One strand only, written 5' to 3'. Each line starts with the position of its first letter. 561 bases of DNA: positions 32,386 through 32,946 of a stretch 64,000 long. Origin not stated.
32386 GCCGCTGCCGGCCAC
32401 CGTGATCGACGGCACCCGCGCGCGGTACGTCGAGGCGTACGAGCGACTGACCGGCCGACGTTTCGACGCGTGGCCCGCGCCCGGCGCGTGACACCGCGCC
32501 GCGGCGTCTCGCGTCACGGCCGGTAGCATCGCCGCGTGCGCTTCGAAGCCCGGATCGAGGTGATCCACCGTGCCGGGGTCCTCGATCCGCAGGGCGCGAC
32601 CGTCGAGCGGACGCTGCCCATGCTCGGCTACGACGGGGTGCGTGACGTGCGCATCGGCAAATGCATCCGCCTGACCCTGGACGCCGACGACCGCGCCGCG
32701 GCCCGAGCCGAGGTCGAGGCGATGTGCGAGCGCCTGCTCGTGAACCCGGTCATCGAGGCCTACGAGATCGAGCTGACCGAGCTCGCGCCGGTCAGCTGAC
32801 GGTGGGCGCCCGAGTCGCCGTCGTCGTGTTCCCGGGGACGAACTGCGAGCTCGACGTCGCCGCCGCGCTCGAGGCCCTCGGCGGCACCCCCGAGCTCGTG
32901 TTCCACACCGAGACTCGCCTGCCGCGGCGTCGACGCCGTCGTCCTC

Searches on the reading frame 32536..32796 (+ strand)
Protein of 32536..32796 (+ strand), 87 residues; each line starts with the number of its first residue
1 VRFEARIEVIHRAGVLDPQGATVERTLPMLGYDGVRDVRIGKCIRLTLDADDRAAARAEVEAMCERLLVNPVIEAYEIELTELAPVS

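Call 55: find_encoding_contigs(protein=window:32536-32796:+, flank=5000, max_places=10)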
Protein seq(87 aa) (87 aa): no gene with exactly this product is on record in the collection.
